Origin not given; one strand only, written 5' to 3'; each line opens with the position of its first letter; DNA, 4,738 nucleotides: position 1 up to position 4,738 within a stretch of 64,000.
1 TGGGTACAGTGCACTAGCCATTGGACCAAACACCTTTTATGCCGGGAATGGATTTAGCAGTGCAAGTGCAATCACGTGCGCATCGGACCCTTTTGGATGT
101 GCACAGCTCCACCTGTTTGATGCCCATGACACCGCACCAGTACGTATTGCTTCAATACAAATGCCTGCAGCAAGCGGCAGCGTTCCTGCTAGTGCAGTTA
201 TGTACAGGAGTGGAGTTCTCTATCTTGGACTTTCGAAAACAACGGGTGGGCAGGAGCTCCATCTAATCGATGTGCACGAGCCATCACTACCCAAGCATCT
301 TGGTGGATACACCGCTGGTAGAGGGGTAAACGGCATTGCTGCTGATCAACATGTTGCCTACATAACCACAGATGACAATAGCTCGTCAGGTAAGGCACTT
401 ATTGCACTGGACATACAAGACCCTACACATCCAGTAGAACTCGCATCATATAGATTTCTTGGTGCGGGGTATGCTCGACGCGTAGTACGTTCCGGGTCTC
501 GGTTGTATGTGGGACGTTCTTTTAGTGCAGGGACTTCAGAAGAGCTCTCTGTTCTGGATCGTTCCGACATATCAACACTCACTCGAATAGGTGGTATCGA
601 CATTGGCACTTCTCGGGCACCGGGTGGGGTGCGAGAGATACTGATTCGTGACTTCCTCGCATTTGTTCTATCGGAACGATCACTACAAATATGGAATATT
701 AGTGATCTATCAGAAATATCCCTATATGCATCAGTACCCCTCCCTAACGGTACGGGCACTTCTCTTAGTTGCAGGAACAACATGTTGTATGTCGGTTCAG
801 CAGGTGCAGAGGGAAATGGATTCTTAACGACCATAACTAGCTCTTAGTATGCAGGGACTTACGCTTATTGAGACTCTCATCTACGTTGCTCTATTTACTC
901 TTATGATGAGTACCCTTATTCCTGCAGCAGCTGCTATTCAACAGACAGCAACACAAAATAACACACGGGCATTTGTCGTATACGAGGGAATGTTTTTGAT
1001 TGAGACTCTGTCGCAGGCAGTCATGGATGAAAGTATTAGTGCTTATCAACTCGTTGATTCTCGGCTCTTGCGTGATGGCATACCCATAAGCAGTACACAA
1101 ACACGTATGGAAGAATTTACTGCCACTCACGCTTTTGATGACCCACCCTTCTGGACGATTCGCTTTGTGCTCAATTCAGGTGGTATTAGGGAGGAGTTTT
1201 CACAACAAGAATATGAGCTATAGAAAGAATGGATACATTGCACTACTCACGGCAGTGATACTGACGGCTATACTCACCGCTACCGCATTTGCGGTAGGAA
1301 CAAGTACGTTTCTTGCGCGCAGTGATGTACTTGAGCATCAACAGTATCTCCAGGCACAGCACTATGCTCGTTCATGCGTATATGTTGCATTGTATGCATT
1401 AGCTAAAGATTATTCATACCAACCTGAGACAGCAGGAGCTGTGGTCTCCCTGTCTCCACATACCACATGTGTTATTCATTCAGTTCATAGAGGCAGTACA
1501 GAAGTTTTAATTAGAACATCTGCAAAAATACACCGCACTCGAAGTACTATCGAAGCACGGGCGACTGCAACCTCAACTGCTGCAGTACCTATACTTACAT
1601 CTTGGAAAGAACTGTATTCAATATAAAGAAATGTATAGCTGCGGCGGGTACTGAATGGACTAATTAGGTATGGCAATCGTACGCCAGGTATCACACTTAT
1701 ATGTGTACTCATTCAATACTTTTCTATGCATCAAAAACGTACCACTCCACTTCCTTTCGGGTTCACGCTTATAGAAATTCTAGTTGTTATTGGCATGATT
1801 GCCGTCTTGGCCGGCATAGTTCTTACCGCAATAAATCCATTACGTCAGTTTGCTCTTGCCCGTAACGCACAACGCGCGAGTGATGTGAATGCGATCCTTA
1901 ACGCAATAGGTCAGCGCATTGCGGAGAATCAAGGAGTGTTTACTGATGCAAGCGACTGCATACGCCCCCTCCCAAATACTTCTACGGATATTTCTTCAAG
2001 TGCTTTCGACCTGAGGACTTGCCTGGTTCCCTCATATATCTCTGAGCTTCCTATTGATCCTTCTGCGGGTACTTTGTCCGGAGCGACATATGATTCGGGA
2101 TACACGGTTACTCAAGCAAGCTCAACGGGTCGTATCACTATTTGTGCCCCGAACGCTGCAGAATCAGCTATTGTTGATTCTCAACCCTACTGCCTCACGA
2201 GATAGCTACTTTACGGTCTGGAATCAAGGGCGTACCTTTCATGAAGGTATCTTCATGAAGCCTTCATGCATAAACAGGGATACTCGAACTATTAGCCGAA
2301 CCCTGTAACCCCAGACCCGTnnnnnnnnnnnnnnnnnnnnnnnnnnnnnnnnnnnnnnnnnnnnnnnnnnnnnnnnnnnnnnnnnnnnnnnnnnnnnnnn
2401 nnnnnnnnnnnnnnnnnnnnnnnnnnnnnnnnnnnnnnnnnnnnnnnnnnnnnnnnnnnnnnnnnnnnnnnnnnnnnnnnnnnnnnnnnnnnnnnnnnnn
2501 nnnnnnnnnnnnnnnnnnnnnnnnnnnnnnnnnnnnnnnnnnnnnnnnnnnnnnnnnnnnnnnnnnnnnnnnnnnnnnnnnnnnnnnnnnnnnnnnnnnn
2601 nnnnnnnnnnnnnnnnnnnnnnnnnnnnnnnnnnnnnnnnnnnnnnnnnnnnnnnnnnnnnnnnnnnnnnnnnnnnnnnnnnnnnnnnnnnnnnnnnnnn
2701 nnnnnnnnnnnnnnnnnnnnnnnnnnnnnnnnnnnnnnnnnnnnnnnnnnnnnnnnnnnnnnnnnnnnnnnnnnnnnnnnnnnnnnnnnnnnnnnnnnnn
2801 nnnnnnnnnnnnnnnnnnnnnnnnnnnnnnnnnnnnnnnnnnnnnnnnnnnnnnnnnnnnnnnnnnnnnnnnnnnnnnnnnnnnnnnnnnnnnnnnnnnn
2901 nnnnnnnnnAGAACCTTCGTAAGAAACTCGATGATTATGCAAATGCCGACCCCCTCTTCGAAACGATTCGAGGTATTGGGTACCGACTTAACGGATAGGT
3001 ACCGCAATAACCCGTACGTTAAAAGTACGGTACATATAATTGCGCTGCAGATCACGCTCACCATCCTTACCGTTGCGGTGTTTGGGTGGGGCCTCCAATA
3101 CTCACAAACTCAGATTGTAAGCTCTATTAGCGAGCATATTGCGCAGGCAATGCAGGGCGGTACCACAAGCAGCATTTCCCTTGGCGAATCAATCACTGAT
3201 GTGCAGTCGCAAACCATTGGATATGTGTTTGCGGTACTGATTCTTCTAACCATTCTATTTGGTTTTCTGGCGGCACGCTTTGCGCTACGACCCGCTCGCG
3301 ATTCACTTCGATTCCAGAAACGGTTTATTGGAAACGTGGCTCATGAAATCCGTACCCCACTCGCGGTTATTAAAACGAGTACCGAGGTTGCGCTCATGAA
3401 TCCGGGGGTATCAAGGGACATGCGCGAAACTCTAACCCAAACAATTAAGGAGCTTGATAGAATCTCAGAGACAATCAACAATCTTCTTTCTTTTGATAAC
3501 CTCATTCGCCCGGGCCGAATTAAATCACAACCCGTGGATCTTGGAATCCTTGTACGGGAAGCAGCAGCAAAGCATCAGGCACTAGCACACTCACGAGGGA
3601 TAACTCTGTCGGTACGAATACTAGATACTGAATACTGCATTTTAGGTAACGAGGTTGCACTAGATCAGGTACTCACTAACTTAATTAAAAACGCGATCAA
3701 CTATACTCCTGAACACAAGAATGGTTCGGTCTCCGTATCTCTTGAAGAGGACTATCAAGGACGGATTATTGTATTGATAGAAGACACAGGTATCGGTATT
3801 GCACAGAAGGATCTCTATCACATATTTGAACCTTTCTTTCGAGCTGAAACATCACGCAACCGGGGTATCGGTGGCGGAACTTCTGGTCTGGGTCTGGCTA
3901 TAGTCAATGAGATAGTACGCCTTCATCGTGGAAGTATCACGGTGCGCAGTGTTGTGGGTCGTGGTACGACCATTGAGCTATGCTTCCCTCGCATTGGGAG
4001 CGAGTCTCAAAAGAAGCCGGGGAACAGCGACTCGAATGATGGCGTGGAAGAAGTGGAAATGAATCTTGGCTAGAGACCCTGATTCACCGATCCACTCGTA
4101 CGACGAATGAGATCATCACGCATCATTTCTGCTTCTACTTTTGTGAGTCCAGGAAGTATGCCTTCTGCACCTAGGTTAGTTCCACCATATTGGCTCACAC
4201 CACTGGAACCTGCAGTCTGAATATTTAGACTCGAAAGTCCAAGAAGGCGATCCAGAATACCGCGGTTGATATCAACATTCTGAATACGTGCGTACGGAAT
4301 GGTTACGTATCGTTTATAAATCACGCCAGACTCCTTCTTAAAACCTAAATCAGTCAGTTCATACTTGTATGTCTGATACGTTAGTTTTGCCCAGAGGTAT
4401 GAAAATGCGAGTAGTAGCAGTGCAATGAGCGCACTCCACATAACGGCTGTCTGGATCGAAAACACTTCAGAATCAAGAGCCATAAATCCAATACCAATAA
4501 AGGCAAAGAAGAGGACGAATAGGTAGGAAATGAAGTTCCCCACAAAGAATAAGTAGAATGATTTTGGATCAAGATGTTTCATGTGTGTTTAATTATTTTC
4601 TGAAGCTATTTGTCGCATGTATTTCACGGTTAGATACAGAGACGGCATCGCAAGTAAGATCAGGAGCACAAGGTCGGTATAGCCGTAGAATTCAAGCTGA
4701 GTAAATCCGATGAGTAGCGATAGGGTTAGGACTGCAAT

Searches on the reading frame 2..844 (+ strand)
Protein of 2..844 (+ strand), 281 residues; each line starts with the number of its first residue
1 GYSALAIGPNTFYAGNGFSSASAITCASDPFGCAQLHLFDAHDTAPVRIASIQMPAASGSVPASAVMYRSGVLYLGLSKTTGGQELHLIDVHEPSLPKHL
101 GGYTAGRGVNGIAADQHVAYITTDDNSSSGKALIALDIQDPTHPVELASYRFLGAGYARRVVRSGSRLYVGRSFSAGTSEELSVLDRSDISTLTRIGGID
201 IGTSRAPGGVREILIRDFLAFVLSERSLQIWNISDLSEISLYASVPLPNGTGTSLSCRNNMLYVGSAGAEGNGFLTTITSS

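Call 55: search_protein_families(library=pfam, proteins=[window:2-844:+], max_evalue=0.001)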
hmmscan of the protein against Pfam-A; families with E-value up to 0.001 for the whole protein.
window:2-844:+ (281 aa): 1 family
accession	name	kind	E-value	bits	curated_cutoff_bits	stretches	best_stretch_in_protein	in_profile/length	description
PF08309.17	LVIVD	-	9.4e-05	22.1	20.2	0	131-150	21-40/42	LVIVD repeat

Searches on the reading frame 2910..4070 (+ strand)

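Call 55: search_protein_families(library=pfam, proteins=[window:2910-4070:+], max_evalue=0.001)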
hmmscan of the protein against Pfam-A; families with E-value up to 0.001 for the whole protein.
window:2910-4070:+ (387 aa): 2 families
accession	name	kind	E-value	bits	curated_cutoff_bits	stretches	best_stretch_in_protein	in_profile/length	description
PF02518.31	HATPase_c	-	2e-28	99.5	26.4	1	246-360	1-108/111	Histidine kinase-, DNA gyrase B-, and HSP90-like ATPase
PF00512.31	HisKA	-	2e-12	47.4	26.9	1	136-195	2-60/66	His Kinase A (phospho-acceptor) domain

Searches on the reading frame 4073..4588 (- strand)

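Call 84: search_protein_families(library=pfam, proteins=[window:4073-4588:-], max_evalue=0.001)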
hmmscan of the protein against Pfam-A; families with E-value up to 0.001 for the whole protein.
window:4073-4588:- (172 aa): 1 family
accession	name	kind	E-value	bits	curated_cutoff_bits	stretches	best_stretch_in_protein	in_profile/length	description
PF03703.20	bPH_2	-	3e-15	56.6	22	1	71-143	1-61/78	Bacterial PH domain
